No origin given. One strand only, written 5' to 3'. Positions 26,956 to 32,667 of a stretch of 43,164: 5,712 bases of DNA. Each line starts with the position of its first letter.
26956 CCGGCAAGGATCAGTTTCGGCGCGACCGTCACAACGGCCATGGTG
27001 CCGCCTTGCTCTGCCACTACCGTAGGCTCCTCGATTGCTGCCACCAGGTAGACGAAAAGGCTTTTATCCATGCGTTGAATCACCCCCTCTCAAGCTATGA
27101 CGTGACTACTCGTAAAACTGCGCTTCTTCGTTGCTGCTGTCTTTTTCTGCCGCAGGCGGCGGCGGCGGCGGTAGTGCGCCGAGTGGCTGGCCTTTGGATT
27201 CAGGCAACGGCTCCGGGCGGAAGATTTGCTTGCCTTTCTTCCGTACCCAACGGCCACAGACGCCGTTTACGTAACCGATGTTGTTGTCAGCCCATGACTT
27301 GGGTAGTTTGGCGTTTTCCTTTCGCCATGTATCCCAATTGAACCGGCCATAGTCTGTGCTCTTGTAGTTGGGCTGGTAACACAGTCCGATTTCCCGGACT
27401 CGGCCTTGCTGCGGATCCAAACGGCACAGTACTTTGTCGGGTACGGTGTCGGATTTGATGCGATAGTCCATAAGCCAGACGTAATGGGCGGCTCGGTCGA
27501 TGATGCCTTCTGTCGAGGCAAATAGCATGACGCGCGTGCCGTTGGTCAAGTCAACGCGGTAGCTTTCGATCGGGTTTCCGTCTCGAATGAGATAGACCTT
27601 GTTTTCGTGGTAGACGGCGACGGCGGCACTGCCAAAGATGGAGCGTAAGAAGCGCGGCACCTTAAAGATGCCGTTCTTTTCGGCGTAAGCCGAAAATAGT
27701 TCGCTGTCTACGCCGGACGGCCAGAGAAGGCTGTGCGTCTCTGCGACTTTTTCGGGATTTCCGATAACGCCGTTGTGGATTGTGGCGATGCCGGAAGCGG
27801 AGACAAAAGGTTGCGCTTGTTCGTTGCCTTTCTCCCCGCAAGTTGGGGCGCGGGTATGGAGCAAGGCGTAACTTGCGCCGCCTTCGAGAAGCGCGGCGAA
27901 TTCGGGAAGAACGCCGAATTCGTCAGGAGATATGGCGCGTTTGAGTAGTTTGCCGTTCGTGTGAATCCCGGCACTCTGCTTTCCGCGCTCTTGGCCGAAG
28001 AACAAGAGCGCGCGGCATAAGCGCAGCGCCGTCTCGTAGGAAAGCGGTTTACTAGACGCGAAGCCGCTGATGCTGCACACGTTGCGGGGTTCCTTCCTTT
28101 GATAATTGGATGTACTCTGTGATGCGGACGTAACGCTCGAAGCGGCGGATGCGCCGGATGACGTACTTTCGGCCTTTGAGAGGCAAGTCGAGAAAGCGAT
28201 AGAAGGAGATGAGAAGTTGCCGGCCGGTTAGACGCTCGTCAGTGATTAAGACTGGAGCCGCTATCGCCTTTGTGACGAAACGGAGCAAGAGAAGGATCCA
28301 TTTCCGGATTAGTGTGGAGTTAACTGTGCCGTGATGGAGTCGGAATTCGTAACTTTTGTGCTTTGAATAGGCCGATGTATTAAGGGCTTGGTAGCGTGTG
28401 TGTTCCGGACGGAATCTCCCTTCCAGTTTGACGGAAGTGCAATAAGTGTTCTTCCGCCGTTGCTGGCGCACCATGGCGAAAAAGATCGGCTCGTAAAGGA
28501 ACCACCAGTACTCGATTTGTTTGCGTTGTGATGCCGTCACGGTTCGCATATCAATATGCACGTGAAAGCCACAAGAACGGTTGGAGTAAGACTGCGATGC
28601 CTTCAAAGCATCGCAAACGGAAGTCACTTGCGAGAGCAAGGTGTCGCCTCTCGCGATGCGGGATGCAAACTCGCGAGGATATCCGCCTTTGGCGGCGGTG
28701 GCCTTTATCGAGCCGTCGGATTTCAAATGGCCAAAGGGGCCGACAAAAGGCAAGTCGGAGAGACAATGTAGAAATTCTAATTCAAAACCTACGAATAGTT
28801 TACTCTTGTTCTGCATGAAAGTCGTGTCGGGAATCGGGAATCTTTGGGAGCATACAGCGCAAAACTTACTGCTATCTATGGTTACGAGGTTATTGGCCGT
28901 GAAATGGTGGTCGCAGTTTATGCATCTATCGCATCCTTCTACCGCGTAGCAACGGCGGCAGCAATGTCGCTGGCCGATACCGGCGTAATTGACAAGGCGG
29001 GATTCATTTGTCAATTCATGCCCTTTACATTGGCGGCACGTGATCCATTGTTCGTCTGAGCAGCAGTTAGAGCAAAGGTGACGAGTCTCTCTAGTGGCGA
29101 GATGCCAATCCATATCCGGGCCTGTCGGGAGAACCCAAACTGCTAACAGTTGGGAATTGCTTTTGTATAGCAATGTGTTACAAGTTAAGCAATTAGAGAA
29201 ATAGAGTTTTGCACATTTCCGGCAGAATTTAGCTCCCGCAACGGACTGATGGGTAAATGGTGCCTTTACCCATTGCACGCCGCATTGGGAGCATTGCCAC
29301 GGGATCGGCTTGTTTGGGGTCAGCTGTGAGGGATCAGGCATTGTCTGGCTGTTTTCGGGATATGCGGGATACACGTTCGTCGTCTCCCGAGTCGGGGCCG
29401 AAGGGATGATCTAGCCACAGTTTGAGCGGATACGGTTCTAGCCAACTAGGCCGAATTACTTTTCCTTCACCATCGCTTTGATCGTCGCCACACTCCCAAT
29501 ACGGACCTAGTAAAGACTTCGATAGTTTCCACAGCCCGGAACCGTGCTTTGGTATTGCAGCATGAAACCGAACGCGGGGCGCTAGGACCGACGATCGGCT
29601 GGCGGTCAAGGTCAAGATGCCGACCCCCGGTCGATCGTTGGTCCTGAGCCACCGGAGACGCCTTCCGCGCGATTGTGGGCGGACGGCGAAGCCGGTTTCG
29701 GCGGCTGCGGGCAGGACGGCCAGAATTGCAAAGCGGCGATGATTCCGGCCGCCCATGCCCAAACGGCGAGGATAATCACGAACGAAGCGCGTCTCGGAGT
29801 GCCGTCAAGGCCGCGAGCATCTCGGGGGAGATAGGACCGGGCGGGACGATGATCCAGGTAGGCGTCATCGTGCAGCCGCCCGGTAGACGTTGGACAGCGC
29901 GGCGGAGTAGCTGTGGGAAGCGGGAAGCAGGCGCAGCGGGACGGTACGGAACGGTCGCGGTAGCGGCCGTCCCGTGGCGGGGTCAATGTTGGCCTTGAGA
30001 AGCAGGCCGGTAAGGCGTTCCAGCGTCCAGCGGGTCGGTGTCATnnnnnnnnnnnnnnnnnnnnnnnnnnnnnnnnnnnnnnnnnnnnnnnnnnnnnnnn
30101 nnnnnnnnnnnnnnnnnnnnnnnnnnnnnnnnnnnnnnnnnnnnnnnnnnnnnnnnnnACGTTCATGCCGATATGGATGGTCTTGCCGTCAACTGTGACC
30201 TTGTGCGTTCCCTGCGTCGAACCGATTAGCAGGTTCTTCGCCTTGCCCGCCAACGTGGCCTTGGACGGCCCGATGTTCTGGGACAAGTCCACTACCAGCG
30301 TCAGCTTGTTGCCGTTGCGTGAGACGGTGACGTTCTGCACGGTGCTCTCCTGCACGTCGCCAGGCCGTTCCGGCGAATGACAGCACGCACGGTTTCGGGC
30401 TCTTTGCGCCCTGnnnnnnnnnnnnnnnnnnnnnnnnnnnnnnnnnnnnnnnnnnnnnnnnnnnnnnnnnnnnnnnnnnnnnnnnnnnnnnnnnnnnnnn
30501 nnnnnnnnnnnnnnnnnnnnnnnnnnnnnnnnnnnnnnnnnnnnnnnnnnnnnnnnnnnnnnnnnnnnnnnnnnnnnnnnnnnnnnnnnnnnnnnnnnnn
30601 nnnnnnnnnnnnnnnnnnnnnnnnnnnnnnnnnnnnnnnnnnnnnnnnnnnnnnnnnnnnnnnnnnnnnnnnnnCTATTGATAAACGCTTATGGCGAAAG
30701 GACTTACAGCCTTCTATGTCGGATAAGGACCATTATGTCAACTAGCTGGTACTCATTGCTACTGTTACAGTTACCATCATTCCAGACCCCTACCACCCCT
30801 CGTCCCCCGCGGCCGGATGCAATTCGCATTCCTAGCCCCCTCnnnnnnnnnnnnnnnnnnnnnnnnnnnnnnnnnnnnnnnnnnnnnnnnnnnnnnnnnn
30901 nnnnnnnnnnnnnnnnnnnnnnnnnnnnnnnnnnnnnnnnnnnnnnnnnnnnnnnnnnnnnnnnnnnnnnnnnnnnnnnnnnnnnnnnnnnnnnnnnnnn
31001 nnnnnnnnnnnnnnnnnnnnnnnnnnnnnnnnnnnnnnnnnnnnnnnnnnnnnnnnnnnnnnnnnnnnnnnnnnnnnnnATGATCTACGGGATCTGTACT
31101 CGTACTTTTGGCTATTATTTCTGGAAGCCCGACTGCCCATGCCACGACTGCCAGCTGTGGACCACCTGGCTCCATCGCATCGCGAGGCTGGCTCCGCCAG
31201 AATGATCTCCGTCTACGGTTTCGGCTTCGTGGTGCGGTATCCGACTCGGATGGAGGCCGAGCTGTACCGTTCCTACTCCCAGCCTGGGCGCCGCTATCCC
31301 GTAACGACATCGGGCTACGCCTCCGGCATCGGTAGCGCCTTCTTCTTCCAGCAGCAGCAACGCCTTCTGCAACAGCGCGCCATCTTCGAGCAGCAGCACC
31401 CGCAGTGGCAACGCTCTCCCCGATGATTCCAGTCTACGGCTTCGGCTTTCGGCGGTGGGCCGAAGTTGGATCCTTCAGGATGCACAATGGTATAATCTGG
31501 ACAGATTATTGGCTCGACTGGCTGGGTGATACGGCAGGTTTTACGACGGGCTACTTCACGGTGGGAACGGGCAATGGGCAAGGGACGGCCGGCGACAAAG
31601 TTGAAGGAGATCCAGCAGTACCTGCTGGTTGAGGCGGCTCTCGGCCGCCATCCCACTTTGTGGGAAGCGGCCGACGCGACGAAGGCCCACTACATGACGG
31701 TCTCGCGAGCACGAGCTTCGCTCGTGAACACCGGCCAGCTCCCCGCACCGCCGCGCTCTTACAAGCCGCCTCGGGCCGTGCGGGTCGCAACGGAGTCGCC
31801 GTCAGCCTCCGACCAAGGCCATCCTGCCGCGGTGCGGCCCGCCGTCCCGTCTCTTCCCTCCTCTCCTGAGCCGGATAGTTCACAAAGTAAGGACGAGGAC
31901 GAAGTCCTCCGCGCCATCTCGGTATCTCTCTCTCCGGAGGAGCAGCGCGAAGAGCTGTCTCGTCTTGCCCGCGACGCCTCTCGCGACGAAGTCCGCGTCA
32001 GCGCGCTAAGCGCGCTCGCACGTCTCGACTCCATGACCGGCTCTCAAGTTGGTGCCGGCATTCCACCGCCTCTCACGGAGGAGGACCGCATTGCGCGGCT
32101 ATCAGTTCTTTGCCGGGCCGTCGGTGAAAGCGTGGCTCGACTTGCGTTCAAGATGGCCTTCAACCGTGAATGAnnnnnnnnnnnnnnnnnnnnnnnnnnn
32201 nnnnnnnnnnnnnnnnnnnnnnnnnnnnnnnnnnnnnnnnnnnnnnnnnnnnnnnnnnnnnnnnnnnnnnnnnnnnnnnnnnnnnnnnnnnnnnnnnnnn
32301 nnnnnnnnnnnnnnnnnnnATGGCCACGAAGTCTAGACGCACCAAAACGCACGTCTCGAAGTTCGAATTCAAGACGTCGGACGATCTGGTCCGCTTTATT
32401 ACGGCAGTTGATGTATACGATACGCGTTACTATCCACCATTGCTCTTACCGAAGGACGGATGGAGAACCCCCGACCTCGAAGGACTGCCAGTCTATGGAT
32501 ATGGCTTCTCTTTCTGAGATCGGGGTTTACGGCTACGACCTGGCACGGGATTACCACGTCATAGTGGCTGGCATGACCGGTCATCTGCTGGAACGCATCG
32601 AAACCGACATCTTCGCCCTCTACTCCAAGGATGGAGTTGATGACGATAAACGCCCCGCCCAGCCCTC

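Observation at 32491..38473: The same VYG[FY]GF hexapeptide recurs at the capsid N-terminus and twice in overlapping ORFs just before terL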

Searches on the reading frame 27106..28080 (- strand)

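Call 78: search_protein_families(library=pfam, proteins=[window:27106-28080:-], max_evalue=0.001)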
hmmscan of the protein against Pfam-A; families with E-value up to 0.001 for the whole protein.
window:27106-28080:- (324 aa): 2 families
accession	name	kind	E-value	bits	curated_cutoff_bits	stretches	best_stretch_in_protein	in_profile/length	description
PF13522.11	GATase_6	-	2.5e-10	40.9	27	1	68-188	9-128/130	Glutamine amidotransferase domain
PF13537.11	GATase_7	-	3.8e-06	27.3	25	1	85-190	9-117/123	Glutamine amidotransferase domain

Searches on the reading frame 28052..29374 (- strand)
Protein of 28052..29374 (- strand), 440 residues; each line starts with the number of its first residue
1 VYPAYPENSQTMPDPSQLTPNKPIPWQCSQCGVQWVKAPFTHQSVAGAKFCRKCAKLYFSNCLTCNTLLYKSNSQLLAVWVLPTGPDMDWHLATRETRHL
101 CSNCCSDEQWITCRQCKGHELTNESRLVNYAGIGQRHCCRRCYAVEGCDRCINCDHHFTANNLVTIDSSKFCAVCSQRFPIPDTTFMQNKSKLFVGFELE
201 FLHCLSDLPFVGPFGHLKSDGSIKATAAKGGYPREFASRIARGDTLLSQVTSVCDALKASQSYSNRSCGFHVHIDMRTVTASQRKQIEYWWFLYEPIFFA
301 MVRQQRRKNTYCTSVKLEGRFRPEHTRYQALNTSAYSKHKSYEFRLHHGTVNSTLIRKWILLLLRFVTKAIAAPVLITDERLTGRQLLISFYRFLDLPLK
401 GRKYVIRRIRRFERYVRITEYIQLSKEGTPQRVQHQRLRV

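Call 78: search_protein_families(library=pfam, proteins=[window:28052-29374:-], max_evalue=0.001)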
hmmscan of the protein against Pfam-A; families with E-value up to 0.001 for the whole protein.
window:28052-29374:- (440 aa): 1 family
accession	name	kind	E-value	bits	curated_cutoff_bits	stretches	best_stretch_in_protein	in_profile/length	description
PF12224.13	Amidoligase_2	-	5.1e-17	63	22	2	231-316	73-162/245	Putative amidoligase enzyme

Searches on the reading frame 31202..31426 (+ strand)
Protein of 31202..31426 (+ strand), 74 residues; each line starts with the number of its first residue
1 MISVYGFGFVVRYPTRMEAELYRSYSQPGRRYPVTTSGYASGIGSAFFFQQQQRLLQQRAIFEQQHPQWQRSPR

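Call 10: search_protein_families(library=pfam, proteins=[window:31202-31426:+], max_evalue=0.01)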
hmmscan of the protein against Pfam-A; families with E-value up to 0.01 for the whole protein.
window:31202-31426:+ (74 aa): 0 families

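Call 35: search_protein_families(library=phrogs, proteins=[window:31202-31423:+], max_evalue=0.01)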
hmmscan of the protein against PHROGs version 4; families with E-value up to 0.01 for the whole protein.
seq(74 aa): 0 families

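Call 40: find_homologous_proteins(query=window:31202-31423:+, max_evalue=10)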
Query seq(74 aa) (74 aa): 1 proteins with E <= 10 among 1 candidates.
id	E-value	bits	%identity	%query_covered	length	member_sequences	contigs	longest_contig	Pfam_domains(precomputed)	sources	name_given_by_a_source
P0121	1.1e-41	157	100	100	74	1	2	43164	-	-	-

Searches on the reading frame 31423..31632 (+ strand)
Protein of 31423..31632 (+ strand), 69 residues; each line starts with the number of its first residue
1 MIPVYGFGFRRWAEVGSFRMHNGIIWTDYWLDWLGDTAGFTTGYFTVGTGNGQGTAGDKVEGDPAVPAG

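Call 10: search_protein_families(library=pfam, proteins=[window:31423-31632:+], max_evalue=0.01)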
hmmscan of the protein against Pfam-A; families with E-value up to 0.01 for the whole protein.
window:31423-31632:+ (69 aa): 0 families

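Call 35: search_protein_families(library=phrogs, proteins=[window:31423-31629:+], max_evalue=0.01)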
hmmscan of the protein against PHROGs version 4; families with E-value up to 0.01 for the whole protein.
seq(69 aa): 0 families

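Call 38: find_related_loci(query=window:31423-31629:+, collection=metagenome_contigs, flank=10000)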
Query seq(69 aa) (69 aa) in metagenome_contigs; peptide patterns used: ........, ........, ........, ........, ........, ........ (x = any residue, [..] = any of these).
378 stretches matched a pattern, but none encodes a relative of the query by tblastn (E <= 1e-3).

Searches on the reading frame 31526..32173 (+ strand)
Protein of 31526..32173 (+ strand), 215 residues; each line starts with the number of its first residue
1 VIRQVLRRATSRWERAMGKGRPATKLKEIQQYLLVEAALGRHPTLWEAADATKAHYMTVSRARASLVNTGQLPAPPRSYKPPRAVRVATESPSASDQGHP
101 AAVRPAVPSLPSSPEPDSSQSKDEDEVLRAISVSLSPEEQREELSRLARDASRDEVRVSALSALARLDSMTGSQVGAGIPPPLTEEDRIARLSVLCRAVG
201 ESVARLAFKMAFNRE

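Call 10: search_protein_families(library=pfam, proteins=[window:31526-32173:+], max_evalue=0.01)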
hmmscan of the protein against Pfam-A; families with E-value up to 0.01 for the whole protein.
window:31526-32173:+ (215 aa): 0 families

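Call 35: search_protein_families(library=phrogs, proteins=[window:31574-32173:+], max_evalue=0.01)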
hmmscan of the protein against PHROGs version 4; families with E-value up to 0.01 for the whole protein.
window:31574-32173:+ (199 aa): 0 families

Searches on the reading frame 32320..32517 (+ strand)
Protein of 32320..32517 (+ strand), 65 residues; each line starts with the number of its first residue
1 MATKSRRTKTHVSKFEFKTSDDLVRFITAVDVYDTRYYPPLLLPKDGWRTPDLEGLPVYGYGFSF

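Call 10: search_protein_families(library=pfam, proteins=[window:32320-32517:+], max_evalue=0.01)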
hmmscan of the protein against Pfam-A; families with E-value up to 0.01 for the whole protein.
window:32320-32517:+ (65 aa): 0 families

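Call 35: search_protein_families(library=phrogs, proteins=[window:32320-32514:+], max_evalue=0.01)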
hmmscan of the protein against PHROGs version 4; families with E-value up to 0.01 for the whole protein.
seq(65 aa): 0 families

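Call 46: search_protein_representatives(protein=window:32320-32514:+)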
Query: 65 residues. Proteins with E-value up to 0.001 (for the whole library): 2; up to 1e-10: 1; up to 1e-30: 1. The best 2 are listed.
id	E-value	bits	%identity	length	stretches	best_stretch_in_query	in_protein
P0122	2.7e-38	144.3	100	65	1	1-65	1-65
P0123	1.9e-05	40.5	53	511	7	30-48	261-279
